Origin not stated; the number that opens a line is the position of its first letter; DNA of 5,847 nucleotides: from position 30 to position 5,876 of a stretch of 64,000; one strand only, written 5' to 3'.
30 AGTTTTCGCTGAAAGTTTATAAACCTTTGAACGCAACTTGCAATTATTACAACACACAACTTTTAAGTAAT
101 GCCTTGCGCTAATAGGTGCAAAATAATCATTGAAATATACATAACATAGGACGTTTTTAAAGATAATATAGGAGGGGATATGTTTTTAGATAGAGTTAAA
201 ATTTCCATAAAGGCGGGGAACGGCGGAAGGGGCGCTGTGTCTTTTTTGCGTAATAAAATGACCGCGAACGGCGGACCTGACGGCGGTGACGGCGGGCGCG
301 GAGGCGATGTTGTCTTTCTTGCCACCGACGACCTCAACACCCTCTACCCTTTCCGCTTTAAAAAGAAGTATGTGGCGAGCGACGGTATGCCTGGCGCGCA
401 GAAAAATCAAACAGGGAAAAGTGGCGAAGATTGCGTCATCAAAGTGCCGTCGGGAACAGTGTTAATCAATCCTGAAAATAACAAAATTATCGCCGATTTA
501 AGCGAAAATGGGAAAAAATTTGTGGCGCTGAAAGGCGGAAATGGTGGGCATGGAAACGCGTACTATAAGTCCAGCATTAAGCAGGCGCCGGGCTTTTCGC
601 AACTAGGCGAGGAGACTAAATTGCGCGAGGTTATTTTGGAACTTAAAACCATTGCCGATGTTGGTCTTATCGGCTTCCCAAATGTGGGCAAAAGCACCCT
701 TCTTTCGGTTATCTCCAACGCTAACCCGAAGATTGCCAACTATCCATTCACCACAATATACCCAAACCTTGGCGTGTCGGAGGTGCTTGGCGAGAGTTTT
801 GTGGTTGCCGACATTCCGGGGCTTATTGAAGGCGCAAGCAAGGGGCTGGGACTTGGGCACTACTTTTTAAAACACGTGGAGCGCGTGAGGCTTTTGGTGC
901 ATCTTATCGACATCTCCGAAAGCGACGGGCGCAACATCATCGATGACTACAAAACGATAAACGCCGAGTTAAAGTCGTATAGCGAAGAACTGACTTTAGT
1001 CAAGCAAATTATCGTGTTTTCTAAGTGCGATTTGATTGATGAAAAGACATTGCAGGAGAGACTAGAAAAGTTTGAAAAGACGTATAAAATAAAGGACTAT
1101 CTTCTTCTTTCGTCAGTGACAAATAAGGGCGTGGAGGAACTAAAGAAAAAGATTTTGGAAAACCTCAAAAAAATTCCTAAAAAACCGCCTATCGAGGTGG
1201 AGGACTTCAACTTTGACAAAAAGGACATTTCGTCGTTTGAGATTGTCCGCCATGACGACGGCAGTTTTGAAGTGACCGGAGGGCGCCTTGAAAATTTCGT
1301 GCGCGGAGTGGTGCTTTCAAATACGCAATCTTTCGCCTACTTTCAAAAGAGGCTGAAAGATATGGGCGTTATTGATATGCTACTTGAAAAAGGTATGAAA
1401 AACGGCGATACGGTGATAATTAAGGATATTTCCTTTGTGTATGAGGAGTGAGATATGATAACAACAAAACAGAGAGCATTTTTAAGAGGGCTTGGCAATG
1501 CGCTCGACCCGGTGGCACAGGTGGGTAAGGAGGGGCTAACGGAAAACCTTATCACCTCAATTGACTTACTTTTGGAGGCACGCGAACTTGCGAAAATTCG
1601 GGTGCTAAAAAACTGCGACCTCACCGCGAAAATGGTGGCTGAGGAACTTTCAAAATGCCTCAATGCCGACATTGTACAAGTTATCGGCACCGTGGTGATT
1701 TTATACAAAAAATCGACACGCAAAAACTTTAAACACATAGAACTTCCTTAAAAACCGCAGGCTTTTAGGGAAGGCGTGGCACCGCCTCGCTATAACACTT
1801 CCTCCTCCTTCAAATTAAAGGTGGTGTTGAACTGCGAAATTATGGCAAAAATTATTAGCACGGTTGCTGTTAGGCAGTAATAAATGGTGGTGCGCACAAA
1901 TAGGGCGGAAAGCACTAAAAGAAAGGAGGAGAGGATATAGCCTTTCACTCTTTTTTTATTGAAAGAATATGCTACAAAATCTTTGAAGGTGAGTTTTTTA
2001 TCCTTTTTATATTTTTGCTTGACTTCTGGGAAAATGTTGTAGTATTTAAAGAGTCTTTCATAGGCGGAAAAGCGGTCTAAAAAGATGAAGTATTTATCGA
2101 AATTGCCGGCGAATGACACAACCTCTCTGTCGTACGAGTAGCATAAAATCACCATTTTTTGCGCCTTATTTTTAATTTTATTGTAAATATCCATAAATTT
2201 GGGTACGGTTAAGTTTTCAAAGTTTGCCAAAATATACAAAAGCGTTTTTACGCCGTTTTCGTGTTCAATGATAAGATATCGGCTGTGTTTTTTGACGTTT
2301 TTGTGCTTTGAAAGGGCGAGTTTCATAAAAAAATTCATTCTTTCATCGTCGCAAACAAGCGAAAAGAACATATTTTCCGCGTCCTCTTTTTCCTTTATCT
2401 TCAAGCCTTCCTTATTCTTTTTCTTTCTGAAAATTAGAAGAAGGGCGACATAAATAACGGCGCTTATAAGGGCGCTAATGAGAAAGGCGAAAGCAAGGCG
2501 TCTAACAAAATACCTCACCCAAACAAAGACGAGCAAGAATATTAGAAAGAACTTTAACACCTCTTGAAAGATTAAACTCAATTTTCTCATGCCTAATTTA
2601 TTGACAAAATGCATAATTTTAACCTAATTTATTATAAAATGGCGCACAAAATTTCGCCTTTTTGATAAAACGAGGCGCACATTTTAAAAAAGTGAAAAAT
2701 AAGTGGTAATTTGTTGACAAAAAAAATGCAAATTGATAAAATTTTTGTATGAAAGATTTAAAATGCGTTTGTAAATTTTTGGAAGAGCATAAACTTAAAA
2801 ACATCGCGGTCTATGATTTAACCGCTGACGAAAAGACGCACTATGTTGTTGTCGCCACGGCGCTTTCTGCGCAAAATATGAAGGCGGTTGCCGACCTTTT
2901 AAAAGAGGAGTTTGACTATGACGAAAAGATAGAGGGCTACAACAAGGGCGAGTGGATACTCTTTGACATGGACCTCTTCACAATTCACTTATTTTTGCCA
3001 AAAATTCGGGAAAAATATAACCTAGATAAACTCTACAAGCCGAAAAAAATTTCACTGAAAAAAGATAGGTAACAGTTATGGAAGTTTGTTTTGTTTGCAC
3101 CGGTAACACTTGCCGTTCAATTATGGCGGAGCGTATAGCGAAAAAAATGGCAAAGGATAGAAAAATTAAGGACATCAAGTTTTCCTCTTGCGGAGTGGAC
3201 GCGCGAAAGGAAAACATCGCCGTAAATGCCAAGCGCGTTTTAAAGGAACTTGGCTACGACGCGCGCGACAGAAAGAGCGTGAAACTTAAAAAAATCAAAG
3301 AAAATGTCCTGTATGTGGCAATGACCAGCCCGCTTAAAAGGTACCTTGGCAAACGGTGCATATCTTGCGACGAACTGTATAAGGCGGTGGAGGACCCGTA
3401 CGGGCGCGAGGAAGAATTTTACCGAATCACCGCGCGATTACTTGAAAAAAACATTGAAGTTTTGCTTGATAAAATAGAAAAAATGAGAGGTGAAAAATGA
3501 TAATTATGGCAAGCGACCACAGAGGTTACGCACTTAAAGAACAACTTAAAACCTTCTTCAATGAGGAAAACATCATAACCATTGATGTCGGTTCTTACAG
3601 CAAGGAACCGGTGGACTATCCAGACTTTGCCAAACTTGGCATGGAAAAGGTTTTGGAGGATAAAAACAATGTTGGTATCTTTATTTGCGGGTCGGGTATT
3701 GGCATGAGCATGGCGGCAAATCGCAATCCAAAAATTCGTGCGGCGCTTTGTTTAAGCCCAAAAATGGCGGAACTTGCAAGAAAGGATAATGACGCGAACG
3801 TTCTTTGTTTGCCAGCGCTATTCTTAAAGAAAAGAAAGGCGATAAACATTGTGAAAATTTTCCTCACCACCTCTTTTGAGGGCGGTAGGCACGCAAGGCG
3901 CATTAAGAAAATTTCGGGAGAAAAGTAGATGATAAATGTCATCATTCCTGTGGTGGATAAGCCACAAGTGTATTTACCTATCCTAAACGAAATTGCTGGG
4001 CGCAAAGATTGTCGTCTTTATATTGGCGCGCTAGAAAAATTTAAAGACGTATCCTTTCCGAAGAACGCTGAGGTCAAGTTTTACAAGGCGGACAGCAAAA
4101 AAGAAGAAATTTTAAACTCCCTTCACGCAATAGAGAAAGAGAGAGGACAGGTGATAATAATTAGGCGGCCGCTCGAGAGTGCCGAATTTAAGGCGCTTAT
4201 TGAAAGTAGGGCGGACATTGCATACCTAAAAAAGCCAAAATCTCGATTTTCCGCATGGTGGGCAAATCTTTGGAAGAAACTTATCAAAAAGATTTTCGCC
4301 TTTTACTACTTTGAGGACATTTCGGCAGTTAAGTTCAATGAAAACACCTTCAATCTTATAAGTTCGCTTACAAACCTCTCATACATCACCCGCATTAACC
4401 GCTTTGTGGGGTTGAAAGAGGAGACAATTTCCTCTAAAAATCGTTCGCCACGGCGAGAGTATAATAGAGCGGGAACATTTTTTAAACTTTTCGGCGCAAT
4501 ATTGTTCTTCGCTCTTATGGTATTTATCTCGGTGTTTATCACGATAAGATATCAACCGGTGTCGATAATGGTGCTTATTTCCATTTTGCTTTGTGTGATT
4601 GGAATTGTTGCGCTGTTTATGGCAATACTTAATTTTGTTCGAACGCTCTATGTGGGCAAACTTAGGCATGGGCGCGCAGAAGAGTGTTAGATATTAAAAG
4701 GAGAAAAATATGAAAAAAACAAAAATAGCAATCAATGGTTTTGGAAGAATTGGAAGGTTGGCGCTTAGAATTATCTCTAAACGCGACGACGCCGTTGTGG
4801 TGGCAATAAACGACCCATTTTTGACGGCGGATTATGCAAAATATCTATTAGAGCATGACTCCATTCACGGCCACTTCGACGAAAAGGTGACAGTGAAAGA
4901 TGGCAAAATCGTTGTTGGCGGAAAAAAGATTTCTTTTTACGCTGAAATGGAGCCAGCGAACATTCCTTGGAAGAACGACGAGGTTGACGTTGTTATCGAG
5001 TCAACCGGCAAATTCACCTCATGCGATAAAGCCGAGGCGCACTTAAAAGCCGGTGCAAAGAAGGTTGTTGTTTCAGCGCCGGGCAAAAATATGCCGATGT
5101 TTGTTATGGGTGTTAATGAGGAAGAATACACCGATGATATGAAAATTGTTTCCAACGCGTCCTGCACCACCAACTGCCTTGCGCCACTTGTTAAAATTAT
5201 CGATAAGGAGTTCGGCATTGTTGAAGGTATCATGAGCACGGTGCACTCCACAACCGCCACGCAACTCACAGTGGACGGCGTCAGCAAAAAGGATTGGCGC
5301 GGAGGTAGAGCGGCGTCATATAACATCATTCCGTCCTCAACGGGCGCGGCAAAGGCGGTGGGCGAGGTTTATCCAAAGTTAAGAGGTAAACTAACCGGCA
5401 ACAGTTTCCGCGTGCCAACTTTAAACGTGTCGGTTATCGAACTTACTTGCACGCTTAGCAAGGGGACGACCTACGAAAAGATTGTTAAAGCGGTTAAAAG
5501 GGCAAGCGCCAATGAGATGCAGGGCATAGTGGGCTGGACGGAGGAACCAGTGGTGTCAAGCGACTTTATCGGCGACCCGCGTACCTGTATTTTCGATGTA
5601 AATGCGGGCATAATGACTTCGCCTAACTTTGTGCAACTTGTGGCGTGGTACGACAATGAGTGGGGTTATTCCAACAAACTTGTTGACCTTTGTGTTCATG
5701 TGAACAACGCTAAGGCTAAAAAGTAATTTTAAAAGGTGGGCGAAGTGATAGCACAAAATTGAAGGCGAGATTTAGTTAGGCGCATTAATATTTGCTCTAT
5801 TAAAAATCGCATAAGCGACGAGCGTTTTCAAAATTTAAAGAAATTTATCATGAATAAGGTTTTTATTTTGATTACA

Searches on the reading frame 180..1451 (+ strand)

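Call 77: search_protein_families(library=pfam, proteins=[window:180-1451:+], max_evalue=0.00001)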
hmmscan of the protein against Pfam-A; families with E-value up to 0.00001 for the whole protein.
window:180-1451:+ (423 aa): 4 families
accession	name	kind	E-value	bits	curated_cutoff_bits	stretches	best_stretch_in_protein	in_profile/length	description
PF01018.28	GTP1_OBG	-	2.5e-55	186.8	27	1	4-157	2-155/155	GTP1/OBG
PF01926.29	MMR_HSR1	-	3.2e-24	85.7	21.9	1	160-282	1-113/113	50S ribosome-binding GTPase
PF09269.16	DUF1967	-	2e-19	69.8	27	1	353-421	1-70/70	Domain of unknown function (DUF1967)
PF02421.24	FeoB_N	-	6.4e-11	42.4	27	1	161-325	3-156/156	Ferrous iron transport protein B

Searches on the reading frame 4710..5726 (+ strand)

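Call 77: search_protein_families(library=pfam, proteins=[window:4710-5726:+], max_evalue=0.00001)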
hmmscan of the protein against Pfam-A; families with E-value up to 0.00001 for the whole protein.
window:4710-5726:+ (338 aa): 2 families
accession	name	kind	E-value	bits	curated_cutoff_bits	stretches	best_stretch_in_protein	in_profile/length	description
PF02800.25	Gp_dh_C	-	7.8e-61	204.7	24.4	1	157-314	1-158/158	Glyceraldehyde 3-phosphate dehydrogenase, C-terminal domain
PF00044.30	Gp_dh_N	-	7.4e-37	126.1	31.7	1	5-104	2-100/101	Glyceraldehyde 3-phosphate dehydrogenase, NAD binding domain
